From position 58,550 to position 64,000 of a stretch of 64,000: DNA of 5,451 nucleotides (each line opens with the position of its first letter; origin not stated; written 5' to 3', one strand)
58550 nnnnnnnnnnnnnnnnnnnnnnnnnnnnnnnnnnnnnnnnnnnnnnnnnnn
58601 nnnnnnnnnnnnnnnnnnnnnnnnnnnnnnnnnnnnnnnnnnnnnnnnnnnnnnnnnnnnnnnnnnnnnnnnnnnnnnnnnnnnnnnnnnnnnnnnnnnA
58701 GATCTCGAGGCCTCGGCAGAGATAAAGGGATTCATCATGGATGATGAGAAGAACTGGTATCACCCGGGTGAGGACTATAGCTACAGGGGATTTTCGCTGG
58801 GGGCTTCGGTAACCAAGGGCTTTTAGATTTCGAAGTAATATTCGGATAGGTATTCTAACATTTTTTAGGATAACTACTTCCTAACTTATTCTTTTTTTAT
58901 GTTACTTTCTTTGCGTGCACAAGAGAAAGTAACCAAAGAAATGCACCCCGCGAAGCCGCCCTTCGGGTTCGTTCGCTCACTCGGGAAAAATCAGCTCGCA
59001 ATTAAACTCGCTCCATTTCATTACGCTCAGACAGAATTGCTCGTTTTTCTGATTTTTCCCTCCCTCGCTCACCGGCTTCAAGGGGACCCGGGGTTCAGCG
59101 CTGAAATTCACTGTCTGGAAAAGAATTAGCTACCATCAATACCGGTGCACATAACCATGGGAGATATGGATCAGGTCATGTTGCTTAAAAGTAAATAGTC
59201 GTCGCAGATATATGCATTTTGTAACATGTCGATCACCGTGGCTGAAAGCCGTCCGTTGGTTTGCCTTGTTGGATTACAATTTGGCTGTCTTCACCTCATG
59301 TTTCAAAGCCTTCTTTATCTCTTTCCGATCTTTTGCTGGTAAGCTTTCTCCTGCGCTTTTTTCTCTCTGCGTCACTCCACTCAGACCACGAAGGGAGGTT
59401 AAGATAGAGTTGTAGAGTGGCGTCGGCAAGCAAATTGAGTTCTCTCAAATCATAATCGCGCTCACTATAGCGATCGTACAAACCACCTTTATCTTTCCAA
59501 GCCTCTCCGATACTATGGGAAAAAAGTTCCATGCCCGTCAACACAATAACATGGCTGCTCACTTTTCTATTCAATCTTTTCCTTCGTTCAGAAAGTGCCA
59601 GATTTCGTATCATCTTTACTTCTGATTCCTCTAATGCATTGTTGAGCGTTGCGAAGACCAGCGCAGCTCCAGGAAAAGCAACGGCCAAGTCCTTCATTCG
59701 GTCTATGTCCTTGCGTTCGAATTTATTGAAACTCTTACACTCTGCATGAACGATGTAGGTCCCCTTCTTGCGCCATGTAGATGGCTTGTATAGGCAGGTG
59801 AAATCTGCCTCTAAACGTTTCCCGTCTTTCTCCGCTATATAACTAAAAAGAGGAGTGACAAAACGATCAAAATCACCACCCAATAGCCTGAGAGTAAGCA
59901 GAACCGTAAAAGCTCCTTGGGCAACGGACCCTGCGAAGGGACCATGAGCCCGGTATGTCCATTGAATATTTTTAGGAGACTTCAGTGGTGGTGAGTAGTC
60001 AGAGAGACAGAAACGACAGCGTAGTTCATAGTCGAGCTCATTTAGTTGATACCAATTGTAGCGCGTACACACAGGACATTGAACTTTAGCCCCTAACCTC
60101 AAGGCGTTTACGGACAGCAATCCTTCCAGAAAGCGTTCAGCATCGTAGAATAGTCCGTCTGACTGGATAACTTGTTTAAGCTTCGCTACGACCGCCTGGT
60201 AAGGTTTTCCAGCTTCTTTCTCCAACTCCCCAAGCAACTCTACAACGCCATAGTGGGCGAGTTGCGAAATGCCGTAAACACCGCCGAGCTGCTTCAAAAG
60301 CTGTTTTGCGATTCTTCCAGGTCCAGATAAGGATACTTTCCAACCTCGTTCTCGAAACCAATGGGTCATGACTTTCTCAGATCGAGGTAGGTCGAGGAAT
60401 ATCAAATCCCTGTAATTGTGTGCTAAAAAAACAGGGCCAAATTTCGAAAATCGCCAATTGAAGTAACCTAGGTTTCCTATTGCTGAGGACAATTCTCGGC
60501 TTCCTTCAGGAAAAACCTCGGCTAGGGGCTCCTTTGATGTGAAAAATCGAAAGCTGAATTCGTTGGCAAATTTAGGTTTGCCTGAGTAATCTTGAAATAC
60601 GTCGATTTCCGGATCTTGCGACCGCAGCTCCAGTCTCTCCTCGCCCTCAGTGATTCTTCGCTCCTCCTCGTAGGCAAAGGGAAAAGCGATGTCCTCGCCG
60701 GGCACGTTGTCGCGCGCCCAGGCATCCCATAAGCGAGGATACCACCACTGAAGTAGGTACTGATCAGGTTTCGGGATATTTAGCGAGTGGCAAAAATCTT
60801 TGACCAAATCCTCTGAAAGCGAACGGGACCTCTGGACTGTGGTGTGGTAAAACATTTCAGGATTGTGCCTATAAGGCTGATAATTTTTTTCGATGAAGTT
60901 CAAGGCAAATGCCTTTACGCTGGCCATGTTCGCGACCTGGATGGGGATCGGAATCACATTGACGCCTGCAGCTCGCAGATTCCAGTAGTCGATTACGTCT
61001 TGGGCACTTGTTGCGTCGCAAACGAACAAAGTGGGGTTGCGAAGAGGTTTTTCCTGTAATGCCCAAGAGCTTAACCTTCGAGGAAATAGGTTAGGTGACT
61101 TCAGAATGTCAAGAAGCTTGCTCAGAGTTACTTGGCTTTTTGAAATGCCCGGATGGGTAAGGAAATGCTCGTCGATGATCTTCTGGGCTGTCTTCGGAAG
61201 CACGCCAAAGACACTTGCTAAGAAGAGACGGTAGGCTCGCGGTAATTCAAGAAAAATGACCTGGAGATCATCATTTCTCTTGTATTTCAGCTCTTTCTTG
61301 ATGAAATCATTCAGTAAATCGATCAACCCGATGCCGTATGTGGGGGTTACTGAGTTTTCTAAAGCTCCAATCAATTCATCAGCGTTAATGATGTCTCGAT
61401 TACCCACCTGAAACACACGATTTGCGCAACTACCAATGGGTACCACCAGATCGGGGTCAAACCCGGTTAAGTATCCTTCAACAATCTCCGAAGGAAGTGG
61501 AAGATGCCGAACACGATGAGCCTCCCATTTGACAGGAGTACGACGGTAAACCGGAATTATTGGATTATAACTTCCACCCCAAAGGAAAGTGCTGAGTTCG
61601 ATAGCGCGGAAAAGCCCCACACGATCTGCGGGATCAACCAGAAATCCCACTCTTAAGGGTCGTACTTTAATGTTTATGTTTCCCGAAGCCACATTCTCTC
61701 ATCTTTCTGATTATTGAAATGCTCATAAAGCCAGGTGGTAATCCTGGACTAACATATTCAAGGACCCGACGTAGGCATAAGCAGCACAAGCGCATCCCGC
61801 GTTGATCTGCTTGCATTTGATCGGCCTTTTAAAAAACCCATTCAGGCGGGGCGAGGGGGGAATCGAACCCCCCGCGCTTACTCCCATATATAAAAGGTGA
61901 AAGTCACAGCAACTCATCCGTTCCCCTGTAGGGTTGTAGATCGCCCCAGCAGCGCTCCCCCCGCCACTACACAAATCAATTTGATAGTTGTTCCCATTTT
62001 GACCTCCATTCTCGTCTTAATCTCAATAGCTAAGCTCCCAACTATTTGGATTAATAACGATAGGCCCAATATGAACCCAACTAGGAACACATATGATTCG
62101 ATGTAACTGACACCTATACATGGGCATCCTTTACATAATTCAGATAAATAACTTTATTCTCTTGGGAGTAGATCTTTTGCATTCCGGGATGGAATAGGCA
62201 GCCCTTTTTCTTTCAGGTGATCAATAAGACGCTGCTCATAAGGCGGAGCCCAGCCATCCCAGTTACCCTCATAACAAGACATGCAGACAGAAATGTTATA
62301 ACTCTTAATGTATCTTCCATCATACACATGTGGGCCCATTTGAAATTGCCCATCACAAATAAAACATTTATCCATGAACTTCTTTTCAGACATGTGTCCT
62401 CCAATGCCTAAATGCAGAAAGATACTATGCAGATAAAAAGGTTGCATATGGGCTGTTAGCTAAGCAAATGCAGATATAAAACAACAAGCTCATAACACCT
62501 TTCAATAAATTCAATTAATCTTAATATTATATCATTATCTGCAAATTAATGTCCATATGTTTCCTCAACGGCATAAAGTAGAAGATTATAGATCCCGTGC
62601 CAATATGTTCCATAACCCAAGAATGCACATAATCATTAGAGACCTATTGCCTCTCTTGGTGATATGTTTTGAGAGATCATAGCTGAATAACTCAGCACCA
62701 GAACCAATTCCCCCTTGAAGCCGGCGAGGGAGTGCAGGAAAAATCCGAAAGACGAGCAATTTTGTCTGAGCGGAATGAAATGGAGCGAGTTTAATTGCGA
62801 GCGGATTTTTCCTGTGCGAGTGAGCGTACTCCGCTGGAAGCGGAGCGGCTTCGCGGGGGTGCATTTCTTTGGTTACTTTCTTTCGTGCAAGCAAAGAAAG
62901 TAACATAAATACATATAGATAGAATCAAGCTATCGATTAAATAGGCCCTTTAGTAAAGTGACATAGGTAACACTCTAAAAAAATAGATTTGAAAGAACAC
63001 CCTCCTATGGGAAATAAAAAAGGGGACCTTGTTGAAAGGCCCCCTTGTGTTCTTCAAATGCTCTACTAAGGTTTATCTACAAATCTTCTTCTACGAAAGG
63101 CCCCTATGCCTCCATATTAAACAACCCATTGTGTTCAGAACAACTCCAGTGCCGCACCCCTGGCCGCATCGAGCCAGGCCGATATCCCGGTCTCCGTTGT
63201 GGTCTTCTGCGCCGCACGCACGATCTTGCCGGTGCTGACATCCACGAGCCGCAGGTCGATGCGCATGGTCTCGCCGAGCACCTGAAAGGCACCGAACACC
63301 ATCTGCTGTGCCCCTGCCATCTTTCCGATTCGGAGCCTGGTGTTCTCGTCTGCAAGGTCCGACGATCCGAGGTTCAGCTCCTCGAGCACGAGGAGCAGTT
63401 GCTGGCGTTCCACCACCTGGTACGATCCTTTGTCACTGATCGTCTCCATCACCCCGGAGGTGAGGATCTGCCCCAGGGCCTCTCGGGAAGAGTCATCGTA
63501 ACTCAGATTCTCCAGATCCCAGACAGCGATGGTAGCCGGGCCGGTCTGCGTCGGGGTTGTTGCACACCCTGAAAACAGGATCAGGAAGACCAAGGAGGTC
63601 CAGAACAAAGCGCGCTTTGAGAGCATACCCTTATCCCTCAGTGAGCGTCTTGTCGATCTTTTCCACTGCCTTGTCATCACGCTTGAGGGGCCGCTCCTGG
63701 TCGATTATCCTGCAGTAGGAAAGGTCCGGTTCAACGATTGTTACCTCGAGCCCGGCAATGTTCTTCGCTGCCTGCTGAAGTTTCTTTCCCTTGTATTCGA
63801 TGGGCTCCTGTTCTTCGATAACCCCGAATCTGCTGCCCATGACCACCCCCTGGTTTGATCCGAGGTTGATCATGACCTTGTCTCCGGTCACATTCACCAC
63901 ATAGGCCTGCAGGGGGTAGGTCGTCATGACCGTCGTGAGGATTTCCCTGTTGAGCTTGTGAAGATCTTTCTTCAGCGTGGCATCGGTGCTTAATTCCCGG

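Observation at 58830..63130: AT-rich insertion island bounded by inverted about 190-bp structured repeats, carrying a 798-aa orphan protein, a tRNA-fragment and a small zinc-ribbon protein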

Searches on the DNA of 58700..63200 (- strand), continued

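Call 114: search_with_rna_model(model_id=R1, sources=[L029, L030, L031, L032, L033, L034, L035, L036, L037, L038, L039, L040, L041, L042, L043], max_evalue=0.01)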
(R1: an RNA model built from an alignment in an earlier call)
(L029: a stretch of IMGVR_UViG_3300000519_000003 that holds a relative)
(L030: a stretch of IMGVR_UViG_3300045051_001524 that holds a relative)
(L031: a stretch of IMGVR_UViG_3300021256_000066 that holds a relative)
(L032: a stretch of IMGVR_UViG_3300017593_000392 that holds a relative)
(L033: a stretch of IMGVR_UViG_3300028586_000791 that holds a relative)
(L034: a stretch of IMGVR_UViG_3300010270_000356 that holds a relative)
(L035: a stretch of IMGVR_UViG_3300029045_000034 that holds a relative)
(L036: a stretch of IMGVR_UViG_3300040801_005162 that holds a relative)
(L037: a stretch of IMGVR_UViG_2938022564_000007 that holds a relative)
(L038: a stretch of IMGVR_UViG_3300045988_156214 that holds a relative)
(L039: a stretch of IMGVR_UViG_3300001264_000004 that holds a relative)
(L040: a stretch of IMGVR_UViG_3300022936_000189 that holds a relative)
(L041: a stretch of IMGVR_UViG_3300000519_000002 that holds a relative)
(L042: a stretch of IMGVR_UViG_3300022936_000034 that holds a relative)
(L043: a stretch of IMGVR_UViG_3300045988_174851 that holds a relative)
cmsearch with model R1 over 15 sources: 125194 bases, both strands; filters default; matches with E-value up to 0.01: 16.
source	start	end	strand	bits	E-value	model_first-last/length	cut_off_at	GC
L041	3177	3350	+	69.6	4.7e-16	19-212/226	no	0.51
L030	1185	1364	+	67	2.1e-15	19-212/226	no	0.61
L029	13501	13672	-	62.8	2.4e-14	19-212/226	no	0.49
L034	1077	1272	+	45.8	4.6e-10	1-226/226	no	0.42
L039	10523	10725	+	36.9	7.6e-08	1-226/226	no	0.42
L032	1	104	+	35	2.3e-07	112-226/226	5'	0.63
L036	1093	1272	-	32.9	7.6e-07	1-226/226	no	0.34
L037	35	219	-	32.5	9.6e-07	1-226/226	no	0.44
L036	7874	8051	-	31.5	1.8e-06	1-226/226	no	0.35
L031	7721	7825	-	26.6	3e-05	1-226/226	no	0.45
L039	7287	7368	+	23.4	0.00019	1-226/226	no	0.35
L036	7044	7223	-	22.2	0.00037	1-226/226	no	0.36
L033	5419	5614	-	21.6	0.00054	1-226/226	no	0.37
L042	7565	7671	+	18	0.0043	1-226/226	no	0.45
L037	148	264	+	17.9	0.0044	1-226/226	no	0.28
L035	355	390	+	16.5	0.0099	124-170/226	no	0.56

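Call 127: search_with_rna_model(model_id=R1, sources=[L046, L047, L044, L045, L028], max_evalue=1)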
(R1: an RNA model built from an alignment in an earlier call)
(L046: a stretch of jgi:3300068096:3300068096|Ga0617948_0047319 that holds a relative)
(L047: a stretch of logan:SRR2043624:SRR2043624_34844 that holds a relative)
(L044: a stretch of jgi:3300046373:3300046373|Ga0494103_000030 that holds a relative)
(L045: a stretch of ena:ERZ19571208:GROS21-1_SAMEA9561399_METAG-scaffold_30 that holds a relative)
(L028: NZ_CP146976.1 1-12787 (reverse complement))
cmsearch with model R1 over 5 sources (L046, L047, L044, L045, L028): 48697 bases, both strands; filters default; matches with E-value up to 1: 1.
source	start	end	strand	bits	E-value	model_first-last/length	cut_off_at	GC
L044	6654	6684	-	7.2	0.82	1-226/226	no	0.19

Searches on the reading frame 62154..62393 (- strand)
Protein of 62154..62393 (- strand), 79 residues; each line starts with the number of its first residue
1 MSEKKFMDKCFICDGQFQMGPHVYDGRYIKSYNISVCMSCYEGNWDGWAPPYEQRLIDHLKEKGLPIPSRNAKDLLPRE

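Call 10: search_protein_families(library=pfam, proteins=[window:62154-62393:-], max_evalue=0.1)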
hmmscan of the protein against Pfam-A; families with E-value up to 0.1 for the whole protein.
window:62154-62393:- (79 aa): 0 families

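Call 11: search_protein_families(library=padloc, proteins=[window:62154-62393:-], max_evalue=1)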
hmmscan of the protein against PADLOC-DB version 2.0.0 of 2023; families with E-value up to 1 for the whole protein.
window:62154-62393:- (79 aa): 0 families

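Call 12: search_protein_families(library=ncbifam, proteins=[window:62154-62393:-], max_evalue=0.1)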
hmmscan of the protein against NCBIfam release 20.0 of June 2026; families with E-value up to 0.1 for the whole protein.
window:62154-62393:- (79 aa): 0 families

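Call 39: search_protein_families(library=phrogs, proteins=[window:62154-62393:-], max_evalue=1)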
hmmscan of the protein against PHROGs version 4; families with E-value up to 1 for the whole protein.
window:62154-62393:- (79 aa): 1 family
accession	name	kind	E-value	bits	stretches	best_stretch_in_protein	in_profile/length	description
phrog_9706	-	unknown function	0.19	13.2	1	3-37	4-37/56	-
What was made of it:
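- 62154..62393 (-): 79-aa CxxC...CxxC protein gene, first gene behind the leader. One PHROG hit at E 0.19, not significant (call 39).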

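Call 108: search_dna_similar(query=window:62157-62393:-, collection=plasmids, mode=protein, max_evalue=0.01, max_rows=15)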
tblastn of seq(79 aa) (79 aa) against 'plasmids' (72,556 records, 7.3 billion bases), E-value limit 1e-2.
No match.

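Call 111: predict_structure(protein=window:62154-62393:-)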
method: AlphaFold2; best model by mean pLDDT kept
length: 79 residues; sequences in the alignment: 1
mean_pLDDT: 51.5   pTM: 0.30
mean pLDDT of the five models: 51.5, 46.2, 46.2, 40.8, 35.0
residues with pLDDT >= 90: 0; 70-90: 11; 50-70: 32; < 50: 36
segments of 3 or more residues with pLDDT < 50: 1-9, 41-52, 68-79
pLDDT, mean of each block of 10 residues (from residue 1): 38 58 75 60 39 54 52 35
secondary structure, 60 per line:
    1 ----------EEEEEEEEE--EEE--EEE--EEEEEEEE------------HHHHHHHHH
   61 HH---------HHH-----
elements in order: E11-19 E22-24 E27-29 E32-39 H52-62
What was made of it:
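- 62154..62393 (-): Single-sequence model unusable, pLDDT 51 (call 111).
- Tried and rejected: The single-sequence AlphaFold model has pLDDT 51.5, so I ran no fold search on it (call 111). tblastn against plasmids found nothing (call 108).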

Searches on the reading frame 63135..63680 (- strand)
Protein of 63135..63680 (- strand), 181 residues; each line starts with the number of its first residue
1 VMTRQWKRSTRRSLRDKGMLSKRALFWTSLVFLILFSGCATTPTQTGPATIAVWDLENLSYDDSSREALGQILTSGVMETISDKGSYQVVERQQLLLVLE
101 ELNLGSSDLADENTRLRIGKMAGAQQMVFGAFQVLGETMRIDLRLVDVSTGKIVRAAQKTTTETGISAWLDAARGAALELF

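Call 10: search_protein_families(library=pfam, proteins=[window:63135-63680:-], max_evalue=0.1)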
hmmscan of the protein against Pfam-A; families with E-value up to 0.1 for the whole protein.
window:63135-63680:- (181 aa): 4 families
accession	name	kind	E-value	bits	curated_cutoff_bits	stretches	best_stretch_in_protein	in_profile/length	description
PF03783.19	CsgG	-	6e-16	58.8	20.8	2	42-131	3-97/210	Curli production assembly/transport component CsgG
PF17680.6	FlgO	-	1.8e-05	25.1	22.6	1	44-162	16-126/130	FlgO protein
PF13036.11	LpoB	-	0.00018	21.9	22.3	1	74-155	51-141/147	Peptidoglycan-synthase activator LpoB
PF11684.13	DUF3280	-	0.011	16.4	30.1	1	74-157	33-114/138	Protein of unknown function (DUF2380)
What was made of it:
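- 63135..63680 (-): Right native flank: CsgG-like lipoprotein gene. PF03783 at E 6e-16 (call 10).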

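Call 12: search_protein_families(library=ncbifam, proteins=[window:63135-63680:-], max_evalue=0.1)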
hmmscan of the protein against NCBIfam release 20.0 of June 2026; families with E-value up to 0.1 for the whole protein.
window:63135-63680:- (181 aa): 1 family
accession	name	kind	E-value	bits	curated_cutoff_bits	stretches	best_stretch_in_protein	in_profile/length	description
TIGR02722.1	lp_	equivalog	0.00013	22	110.55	1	73-154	90-180/189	penicillin-binding protein activator LpoB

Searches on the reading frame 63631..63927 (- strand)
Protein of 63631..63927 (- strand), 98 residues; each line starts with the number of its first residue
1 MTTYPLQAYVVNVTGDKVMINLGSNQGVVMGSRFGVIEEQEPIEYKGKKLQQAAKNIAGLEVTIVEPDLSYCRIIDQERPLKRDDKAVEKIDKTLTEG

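Call 10: search_protein_families(library=pfam, proteins=[window:63631-63927:-], max_evalue=0.1)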
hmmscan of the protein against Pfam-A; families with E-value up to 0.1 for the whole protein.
window:63631-63927:- (98 aa): 1 family
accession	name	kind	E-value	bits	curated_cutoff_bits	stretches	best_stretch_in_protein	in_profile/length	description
PF16538.11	FlgT_C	-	1.7e-06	28.8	27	1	15-77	1-63/77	Flagellar assembly protein T, C-terminal domain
